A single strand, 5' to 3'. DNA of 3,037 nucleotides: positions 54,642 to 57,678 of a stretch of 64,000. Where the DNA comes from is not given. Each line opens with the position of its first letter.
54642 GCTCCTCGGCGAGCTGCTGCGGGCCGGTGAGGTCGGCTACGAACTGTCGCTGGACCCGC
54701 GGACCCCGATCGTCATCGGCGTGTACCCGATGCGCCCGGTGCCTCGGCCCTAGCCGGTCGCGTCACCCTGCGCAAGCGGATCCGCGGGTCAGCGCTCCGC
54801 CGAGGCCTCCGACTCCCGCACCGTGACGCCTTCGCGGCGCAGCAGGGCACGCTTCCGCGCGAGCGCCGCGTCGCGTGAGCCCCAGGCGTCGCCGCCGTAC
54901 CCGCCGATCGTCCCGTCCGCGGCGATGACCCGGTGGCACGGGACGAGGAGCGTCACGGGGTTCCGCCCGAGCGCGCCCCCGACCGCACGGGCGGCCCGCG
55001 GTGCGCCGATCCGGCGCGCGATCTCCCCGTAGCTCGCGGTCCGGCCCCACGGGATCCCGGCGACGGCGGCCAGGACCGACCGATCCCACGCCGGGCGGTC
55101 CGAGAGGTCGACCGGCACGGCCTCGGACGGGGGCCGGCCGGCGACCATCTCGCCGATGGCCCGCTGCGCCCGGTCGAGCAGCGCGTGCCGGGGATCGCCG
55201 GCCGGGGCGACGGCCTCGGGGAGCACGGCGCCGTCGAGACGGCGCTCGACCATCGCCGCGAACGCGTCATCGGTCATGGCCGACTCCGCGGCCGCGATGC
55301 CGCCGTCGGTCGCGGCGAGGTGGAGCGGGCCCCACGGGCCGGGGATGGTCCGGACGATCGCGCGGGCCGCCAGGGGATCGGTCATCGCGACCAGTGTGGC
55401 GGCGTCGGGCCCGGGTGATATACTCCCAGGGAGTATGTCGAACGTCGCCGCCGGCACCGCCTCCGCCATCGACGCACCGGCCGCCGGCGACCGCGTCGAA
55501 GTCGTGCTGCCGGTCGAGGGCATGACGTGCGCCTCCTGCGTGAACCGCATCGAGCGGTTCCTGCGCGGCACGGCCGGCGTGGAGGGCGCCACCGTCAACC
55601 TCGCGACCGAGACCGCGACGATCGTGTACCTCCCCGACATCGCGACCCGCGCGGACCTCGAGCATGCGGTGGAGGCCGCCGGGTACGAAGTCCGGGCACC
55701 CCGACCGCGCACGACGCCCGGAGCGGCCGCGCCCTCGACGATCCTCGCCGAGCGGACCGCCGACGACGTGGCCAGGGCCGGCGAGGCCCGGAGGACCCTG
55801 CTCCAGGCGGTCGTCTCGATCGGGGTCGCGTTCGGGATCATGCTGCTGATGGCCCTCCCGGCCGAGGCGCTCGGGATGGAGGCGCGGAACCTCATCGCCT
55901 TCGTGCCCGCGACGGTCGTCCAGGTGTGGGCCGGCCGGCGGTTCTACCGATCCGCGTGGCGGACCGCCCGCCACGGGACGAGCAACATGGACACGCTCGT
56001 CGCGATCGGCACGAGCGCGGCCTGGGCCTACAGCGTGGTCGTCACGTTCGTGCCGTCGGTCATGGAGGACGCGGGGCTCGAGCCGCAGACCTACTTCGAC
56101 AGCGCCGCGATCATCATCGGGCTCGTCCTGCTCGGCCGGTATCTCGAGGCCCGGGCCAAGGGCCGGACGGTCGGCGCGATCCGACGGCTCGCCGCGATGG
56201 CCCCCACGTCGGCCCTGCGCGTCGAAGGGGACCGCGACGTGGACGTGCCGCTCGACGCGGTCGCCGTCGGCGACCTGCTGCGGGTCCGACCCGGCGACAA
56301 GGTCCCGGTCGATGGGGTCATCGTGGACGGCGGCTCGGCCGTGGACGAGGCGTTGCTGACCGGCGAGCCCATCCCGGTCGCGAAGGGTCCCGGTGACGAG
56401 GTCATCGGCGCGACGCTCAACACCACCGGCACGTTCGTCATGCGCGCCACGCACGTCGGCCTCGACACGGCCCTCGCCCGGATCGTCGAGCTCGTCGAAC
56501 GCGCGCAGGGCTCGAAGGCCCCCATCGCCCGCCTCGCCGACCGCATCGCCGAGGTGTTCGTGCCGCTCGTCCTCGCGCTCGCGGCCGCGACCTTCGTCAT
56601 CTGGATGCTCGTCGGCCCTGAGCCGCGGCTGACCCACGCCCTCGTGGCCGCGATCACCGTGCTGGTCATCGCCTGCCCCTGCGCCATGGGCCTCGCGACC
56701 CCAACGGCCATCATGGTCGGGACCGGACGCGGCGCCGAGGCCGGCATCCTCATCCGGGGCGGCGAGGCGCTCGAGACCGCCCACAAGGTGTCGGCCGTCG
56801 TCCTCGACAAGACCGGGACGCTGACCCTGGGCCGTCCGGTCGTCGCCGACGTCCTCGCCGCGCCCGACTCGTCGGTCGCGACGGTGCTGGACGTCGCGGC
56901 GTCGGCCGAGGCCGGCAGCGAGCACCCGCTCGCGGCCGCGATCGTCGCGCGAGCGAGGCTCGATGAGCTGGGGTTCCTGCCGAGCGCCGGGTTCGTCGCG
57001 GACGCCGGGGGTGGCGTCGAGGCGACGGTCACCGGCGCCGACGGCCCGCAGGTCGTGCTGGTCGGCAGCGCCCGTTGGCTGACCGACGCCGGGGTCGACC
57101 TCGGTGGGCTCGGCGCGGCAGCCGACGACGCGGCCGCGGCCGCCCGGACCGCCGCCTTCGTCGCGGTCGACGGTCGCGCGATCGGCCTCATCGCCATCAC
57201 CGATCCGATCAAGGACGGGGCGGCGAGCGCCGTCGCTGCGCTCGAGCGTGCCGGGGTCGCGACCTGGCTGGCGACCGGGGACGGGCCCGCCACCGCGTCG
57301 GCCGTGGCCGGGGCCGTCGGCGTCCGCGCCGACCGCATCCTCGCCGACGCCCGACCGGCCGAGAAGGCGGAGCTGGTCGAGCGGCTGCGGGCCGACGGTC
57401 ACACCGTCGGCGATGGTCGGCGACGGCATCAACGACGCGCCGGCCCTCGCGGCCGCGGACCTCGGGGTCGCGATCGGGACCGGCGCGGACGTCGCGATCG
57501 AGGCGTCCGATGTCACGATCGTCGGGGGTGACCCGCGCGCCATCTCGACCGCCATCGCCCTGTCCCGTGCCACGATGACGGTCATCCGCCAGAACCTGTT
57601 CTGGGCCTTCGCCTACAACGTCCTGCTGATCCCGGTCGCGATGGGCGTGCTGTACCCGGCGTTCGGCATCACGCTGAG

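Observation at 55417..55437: Perfect 17-bp palindrome abutting the copA start, with a near-copy upstream of the YHS-NfeD-SPFH operon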

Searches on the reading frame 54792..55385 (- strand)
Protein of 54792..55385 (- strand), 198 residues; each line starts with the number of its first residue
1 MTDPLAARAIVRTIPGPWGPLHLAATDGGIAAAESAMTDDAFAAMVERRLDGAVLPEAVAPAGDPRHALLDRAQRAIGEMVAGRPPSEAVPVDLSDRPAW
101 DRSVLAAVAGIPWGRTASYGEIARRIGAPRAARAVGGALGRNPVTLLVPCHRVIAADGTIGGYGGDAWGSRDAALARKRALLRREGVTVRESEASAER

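Call 14: search_protein_families(library=pfam, proteins=[window:54792-55385:-])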
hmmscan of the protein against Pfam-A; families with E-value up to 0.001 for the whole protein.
window:54792-55385:- (198 aa): 1 family
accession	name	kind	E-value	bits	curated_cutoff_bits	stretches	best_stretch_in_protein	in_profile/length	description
PF01035.26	DNA_binding_1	-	2.4e-31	107.8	27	1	101-187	3-81/81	6-O-methylguanine DNA methyltransferase, DNA binding domain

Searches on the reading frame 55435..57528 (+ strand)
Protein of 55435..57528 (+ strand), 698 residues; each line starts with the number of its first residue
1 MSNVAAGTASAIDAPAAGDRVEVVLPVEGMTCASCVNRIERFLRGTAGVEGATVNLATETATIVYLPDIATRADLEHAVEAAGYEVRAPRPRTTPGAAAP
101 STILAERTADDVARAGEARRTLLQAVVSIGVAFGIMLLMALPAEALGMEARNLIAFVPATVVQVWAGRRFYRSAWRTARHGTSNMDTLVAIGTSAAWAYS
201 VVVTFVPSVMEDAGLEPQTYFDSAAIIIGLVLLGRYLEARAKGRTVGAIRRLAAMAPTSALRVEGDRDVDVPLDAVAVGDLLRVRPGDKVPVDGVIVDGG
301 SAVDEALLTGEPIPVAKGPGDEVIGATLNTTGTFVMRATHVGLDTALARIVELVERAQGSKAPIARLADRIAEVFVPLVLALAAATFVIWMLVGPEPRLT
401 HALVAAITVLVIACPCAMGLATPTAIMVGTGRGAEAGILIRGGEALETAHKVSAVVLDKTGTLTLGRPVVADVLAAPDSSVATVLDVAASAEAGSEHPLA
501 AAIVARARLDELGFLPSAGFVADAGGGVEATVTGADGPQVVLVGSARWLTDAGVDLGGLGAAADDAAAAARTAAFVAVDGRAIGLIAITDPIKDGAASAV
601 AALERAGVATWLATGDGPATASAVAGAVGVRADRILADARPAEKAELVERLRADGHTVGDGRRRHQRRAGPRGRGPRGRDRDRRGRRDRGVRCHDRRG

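Call 14: search_protein_families(library=pfam, proteins=[window:55435-57528:+])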
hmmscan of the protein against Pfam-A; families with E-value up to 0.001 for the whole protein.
window:55435-57528:+ (698 aa): 3 families
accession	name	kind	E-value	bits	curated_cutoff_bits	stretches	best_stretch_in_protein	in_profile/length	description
PF00122.25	E1-E2_ATPase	-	7.6e-58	195.4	28.1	1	255-435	2-180/181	E1-E2 ATPase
PF00702.32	Hydrolase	-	5.5e-22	79.5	26.4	1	453-658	2-174/191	haloacid dehalogenase-like hydrolase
PF00403.32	HMA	-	5.2e-13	49.6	24.8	1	25-85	2-62/62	Heavy-metal-associated domain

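Call 37: search_protein_families(library=ncbifam, proteins=[window:55435-57528:+], max_evalue=0.00001)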
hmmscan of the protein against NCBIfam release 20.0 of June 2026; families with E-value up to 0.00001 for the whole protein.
window:55435-57528:+ (698 aa): 27 families (the best 25 are shown)
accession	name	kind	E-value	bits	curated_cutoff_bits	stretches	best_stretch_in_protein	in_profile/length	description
NF007952.0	PRK10671.1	equivalog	1.8e-140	469.7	1316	1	9-658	89-719/838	copper-exporting P-type ATPase CopA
TIGR01525.1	ATPase-IB_hvy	subfamily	1.6e-135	453.2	346.25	1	185-661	1-460/560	heavy metal translocating P-type ATPase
TIGR01511.1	ATPase-IB1_Cu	subfamily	4.5e-127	425.2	397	1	166-661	1-437/542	copper-translocating P-type ATPase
TIGR01512.1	ATPase-IB2_Cd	subfamily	3.8e-87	293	313.5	2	223-509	20-285/494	cadmium family heavy metal-translocating P-type ATPase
NF008262.1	PRK11033.1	equivalog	3.7e-82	276.9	1005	1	24-661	44-628/731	zinc/cadmium/mercury/lead-transporting ATPase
NF033775.1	P_type_ZntA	exception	1e-73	248.9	1240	1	24-661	51-629/732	Zn(II)/Cd(II)/Pb(II) translocating P-type ATPase ZntA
TIGR01494.1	ATPase_P-type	subfamily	1.1e-58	198.9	62.3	2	227-491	2-250/478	HAD-IC family P-type ATPase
TIGR01497.1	kdpB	equivalog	7.4e-37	126.8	527.9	1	200-658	45-511/675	potassium-transporting ATPase subunit KdpB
NF010609.0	PRK14010.1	equivalog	6.6e-30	103.9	1323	1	200-658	45-506/673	K(+)-transporting ATPase subunit B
TIGR01517.1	ATPase-IIB_Ca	equivalog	2.1e-26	92.4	507.05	1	202-480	102-388/882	calcium-translocating P-type ATPase, PMCA-type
TIGR01647.1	ATPase-IIIA_H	equivalog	3.6e-25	88.3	615.5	1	221-500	55-336/755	plasma-membrane proton-efflux P-type ATPase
TIGR01106.1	ATPase-IIC_X-K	subfamily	2e-20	72.3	946.1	1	233-474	120-366/997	Na,H/K antiporter P-type ATPase subunit alpha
TIGR01657.1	P-ATPase-V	hypoth_equivalog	2.2e-18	65.2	618.25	1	267-319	238-292/1055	ATP13A2 family polyamine export P-type ATPase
TIGR01523.1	ATPase-IID_K-Na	equivalog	7.2e-13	47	645.05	0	578-639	579-640/997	potassium/sodium efflux P-type ATPase, fungal-type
NF041115.1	UxxU_metal_bind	equivalog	9e-13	48.2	95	1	22-85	5-68/74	metal-binding (seleno)protein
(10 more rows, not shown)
